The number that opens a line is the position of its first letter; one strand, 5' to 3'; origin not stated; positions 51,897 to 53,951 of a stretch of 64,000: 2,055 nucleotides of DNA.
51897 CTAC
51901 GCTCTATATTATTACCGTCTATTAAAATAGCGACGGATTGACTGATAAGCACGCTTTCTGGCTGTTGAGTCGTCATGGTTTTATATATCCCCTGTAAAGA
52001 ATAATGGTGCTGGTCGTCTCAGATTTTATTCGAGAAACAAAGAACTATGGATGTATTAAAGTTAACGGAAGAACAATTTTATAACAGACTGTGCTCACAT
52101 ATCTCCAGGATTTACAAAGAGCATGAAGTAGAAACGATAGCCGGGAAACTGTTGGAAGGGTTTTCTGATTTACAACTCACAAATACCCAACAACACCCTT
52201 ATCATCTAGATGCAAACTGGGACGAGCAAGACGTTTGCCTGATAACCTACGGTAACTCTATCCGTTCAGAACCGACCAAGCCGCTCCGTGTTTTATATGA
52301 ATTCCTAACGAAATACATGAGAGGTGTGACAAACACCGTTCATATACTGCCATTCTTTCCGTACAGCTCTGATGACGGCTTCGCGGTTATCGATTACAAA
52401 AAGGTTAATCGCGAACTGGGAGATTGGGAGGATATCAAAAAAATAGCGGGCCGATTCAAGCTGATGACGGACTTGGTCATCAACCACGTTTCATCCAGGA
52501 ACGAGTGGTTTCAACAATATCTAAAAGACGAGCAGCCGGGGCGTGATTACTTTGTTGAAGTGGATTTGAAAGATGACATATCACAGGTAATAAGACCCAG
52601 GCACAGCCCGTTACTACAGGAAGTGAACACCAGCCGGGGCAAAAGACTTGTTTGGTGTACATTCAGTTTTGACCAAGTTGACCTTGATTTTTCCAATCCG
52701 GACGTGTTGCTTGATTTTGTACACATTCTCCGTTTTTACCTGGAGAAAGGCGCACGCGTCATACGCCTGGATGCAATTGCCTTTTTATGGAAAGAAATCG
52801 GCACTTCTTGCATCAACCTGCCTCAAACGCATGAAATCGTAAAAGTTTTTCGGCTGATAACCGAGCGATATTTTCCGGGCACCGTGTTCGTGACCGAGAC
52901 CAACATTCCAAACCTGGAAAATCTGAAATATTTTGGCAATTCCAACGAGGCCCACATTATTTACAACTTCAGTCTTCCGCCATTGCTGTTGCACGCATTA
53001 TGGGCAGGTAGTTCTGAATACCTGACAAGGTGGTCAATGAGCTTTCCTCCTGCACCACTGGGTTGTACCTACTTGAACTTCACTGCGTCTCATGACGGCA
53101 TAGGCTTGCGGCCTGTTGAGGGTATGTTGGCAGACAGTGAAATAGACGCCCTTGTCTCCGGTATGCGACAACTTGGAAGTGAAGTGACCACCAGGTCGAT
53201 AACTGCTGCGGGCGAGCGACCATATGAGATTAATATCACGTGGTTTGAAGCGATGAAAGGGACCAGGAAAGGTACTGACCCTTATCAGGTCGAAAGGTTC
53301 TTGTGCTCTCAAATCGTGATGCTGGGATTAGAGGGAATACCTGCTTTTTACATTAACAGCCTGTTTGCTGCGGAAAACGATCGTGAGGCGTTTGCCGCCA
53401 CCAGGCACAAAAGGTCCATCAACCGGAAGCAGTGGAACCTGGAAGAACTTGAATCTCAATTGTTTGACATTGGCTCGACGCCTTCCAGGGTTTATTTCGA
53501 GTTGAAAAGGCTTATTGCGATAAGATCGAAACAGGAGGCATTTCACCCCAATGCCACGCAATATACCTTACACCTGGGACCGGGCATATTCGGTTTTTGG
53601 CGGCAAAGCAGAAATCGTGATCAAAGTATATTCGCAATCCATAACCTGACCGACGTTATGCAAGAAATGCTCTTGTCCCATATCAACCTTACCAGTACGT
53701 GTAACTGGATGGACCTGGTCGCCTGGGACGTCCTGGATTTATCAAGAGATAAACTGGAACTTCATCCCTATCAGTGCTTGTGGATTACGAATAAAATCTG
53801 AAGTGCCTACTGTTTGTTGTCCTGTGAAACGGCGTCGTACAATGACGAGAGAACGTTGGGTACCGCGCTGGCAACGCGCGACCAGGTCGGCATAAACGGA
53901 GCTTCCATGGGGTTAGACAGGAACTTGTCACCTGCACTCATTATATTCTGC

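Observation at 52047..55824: Glucosylglycerate synthesis genes (GpgS and GpgP) divergently paired with a GH13_18 phosphorylase, a possible make-and-break module for a compatible solute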

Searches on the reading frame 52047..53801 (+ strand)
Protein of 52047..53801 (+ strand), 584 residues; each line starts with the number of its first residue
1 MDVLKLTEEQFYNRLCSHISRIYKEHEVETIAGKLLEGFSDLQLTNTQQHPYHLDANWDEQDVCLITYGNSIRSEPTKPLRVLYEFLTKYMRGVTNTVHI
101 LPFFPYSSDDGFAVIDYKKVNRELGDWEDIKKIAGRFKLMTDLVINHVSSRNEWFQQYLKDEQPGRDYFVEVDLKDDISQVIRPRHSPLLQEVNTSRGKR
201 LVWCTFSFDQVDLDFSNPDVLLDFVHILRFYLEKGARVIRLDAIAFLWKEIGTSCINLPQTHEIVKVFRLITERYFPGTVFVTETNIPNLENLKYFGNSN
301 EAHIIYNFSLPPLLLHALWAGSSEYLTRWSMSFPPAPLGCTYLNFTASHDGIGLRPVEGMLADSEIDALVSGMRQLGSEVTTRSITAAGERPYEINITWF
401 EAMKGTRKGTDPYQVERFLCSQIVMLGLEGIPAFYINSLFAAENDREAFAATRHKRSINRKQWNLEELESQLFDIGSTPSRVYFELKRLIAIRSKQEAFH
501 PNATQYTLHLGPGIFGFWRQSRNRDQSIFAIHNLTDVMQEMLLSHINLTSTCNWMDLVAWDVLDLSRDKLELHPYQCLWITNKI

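Call 3: search_protein_families(library=ncbifam, proteins=[window:52047-53801:+], max_evalue=0.001)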
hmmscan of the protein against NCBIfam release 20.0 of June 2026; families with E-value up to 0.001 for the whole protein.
window:52047-53801:+ (584 aa): 7 families
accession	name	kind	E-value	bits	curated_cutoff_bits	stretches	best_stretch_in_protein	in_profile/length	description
TIGR03852.1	sucrose_gtfA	equivalog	5.7e-58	196.6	334.4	1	63-502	3-428/470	sucrose phosphorylase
TIGR02456.1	treS_nterm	equivalog_domain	4.2e-44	151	678.35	1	95-357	42-314/539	maltose alpha-D-glucosyltransferase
TIGR02403.1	trehalose_treC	equivalog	2.6e-23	82.5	799.05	1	96-249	42-200/544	alpha,alpha-phosphotrehalase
NF008183.0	PRK10933.1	subfamily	2.2e-14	53.1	535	1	96-250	48-208/551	alpha,alpha-phosphotrehalase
NF051899.1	BetGalacBglAAgro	equivalog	6.4e-13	47.9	900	1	96-249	43-204/537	beta-galactosidase BglA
NF041090.1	Cyc-maltodext_AglB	equivalog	5.7e-09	35.3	540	1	95-170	79-159/470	cyclomaltodextrinase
NF008051.0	PRK10785.1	equivalog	2.7e-05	22.5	568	0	93-162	192-265/607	maltodextrin glucosidase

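Call 4: search_protein_families(library=pfam, proteins=[window:52047-53801:+], max_evalue=0.001)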
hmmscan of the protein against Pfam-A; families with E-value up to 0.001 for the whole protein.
window:52047-53801:+ (584 aa): 1 family
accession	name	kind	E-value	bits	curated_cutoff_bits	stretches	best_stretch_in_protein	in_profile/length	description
PF00128.31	Alpha-amylase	-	2.5e-22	80.2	22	1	95-310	33-268/446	Alpha amylase, catalytic domain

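Call 5: search_solved_structures(query=window:52047-53801:+, max_evalue=1e-10, show_alignments=0)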
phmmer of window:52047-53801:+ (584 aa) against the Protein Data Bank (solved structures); distinct sequences matched with E-value up to 1e-10: 76 (the best 60 are shown).
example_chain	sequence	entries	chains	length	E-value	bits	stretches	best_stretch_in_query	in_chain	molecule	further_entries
7qqj_A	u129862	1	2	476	2.2e-56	195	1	61-499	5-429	Sucrose phosphorylase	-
7qqi_A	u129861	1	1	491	1.7e-49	172.3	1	62-494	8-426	Aamy domain-containing protein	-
7xdq_A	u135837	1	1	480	1.1e-46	163.1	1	80-472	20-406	Glucosylglycerol phosphorylase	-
9j1u_F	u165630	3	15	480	4.2e-46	161.1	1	82-471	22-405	Sucrose phosphorylase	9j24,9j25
7xdr_A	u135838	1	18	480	1.1e-45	159.7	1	80-472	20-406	Glucosylglycerol phosphorylase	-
7esh_A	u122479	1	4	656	5.8e-42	147.4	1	96-582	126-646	amylosucrase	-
6s9v_A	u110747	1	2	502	8.6e-41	143.6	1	51-500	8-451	Sucrose 6(F)-phosphate phosphorylase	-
1r7a_A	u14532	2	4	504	6.1e-40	140.7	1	63-499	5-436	sucrose phosphorylase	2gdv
2gdu_A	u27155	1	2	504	1.4e-39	139.6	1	63-499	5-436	sucrose phosphorylase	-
6fme_B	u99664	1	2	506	2.6e-39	138.7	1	63-499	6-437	Sucrose phosphorylase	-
5mb2_B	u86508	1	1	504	2.6e-39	138.7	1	63-499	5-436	Sucrose phosphorylase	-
7znp_A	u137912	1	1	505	2.6e-39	138.6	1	64-499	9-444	Sucrose phosphorylase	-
5c8b_B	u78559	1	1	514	2.7e-39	138.6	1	63-499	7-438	Sucrose phosphorylase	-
5m9x_B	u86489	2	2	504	1.3e-38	136.4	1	63-499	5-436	Sucrose phosphorylase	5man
4ays_A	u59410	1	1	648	6.3e-38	134.1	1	89-354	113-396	AMYLOSUCRASE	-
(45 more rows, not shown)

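Call 21: find_homologous_proteins(query=window:52047-53801:+, max_evalue=1e-30)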
Query window:52047-53801:+ (584 aa): 8000 proteins with E <= 1e-30 among 8000 candidates; the best 120 are listed.
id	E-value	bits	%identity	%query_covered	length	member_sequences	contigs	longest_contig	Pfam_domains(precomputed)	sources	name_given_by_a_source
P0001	0.0e+0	1368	100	100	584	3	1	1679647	PF00128.32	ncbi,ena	-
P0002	0.0e+0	1221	89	100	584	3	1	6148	PF00128.32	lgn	-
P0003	0.0e+0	1077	78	100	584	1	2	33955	PF00128.32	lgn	-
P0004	6.6e-291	984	70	100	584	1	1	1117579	PF00128.32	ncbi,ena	-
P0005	7.8e-289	978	70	100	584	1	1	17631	PF00128.32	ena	-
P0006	2.3e-287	973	70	100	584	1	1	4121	PF00128.32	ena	-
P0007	1.1e-286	971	70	100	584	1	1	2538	PF00128.32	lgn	-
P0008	7.1e-285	964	70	100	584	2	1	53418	PF00128.32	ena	-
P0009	7.2e-281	951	70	100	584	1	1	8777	PF00128.32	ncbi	-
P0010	5.8e-280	948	68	100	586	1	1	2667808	PF00128.32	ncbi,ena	-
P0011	7.4e-280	948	69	100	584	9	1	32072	PF00128.32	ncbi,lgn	-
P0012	3.7e-277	939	67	100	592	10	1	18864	PF00128.32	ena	-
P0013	6.5e-277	938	67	100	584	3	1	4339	PF00128.32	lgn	-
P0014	1.3e-276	937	68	100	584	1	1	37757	PF00128.32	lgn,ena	-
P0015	6.5e-276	935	67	100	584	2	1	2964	PF00128.32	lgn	-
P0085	3.2e-209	715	56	98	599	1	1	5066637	PF00128.32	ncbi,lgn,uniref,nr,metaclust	ncbi:sugar phosphorylase [Synechococcus sp. PCC 7336]|uniref:sugar phosphorylase n=1 Tax=Synechococc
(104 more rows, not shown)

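Call 24: list_cluster_members(proteins=[window:52047-53801:+, window:53807-55021:-, window:55018-55911:-, window:55018-55824:-])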
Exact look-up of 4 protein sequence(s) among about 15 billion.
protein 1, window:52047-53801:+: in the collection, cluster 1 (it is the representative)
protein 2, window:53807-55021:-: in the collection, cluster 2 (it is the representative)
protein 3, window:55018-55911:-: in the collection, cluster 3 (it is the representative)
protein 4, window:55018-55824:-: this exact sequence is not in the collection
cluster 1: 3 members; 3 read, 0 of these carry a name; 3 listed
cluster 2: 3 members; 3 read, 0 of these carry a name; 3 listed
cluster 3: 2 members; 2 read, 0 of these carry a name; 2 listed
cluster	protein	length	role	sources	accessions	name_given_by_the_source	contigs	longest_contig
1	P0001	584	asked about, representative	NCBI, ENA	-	-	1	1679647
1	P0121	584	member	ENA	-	-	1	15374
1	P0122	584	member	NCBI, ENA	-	-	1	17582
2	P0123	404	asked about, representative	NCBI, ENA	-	-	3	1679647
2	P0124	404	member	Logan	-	-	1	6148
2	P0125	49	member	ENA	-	-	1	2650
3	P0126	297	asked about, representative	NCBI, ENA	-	-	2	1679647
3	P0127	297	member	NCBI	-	-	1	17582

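Call 26: search_solved_structures(query=window:52047-53801:+, max_evalue=1e-44, show_alignments=5)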
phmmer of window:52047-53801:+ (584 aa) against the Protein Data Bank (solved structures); distinct sequences matched with E-value up to 1e-44: 5.
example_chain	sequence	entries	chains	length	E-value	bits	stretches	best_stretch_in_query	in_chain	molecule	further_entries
7qqj_A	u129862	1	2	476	2.2e-56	195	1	61-499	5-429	Sucrose phosphorylase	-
7qqi_A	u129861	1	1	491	1.7e-49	172.3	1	62-494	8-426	Aamy domain-containing protein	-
7xdq_A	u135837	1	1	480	1.1e-46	163.1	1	80-472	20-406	Glucosylglycerol phosphorylase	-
9j1u_F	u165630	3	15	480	4.2e-46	161.1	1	82-471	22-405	Sucrose phosphorylase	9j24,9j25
7xdr_A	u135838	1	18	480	1.1e-45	159.7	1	80-472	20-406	Glucosylglycerol phosphorylase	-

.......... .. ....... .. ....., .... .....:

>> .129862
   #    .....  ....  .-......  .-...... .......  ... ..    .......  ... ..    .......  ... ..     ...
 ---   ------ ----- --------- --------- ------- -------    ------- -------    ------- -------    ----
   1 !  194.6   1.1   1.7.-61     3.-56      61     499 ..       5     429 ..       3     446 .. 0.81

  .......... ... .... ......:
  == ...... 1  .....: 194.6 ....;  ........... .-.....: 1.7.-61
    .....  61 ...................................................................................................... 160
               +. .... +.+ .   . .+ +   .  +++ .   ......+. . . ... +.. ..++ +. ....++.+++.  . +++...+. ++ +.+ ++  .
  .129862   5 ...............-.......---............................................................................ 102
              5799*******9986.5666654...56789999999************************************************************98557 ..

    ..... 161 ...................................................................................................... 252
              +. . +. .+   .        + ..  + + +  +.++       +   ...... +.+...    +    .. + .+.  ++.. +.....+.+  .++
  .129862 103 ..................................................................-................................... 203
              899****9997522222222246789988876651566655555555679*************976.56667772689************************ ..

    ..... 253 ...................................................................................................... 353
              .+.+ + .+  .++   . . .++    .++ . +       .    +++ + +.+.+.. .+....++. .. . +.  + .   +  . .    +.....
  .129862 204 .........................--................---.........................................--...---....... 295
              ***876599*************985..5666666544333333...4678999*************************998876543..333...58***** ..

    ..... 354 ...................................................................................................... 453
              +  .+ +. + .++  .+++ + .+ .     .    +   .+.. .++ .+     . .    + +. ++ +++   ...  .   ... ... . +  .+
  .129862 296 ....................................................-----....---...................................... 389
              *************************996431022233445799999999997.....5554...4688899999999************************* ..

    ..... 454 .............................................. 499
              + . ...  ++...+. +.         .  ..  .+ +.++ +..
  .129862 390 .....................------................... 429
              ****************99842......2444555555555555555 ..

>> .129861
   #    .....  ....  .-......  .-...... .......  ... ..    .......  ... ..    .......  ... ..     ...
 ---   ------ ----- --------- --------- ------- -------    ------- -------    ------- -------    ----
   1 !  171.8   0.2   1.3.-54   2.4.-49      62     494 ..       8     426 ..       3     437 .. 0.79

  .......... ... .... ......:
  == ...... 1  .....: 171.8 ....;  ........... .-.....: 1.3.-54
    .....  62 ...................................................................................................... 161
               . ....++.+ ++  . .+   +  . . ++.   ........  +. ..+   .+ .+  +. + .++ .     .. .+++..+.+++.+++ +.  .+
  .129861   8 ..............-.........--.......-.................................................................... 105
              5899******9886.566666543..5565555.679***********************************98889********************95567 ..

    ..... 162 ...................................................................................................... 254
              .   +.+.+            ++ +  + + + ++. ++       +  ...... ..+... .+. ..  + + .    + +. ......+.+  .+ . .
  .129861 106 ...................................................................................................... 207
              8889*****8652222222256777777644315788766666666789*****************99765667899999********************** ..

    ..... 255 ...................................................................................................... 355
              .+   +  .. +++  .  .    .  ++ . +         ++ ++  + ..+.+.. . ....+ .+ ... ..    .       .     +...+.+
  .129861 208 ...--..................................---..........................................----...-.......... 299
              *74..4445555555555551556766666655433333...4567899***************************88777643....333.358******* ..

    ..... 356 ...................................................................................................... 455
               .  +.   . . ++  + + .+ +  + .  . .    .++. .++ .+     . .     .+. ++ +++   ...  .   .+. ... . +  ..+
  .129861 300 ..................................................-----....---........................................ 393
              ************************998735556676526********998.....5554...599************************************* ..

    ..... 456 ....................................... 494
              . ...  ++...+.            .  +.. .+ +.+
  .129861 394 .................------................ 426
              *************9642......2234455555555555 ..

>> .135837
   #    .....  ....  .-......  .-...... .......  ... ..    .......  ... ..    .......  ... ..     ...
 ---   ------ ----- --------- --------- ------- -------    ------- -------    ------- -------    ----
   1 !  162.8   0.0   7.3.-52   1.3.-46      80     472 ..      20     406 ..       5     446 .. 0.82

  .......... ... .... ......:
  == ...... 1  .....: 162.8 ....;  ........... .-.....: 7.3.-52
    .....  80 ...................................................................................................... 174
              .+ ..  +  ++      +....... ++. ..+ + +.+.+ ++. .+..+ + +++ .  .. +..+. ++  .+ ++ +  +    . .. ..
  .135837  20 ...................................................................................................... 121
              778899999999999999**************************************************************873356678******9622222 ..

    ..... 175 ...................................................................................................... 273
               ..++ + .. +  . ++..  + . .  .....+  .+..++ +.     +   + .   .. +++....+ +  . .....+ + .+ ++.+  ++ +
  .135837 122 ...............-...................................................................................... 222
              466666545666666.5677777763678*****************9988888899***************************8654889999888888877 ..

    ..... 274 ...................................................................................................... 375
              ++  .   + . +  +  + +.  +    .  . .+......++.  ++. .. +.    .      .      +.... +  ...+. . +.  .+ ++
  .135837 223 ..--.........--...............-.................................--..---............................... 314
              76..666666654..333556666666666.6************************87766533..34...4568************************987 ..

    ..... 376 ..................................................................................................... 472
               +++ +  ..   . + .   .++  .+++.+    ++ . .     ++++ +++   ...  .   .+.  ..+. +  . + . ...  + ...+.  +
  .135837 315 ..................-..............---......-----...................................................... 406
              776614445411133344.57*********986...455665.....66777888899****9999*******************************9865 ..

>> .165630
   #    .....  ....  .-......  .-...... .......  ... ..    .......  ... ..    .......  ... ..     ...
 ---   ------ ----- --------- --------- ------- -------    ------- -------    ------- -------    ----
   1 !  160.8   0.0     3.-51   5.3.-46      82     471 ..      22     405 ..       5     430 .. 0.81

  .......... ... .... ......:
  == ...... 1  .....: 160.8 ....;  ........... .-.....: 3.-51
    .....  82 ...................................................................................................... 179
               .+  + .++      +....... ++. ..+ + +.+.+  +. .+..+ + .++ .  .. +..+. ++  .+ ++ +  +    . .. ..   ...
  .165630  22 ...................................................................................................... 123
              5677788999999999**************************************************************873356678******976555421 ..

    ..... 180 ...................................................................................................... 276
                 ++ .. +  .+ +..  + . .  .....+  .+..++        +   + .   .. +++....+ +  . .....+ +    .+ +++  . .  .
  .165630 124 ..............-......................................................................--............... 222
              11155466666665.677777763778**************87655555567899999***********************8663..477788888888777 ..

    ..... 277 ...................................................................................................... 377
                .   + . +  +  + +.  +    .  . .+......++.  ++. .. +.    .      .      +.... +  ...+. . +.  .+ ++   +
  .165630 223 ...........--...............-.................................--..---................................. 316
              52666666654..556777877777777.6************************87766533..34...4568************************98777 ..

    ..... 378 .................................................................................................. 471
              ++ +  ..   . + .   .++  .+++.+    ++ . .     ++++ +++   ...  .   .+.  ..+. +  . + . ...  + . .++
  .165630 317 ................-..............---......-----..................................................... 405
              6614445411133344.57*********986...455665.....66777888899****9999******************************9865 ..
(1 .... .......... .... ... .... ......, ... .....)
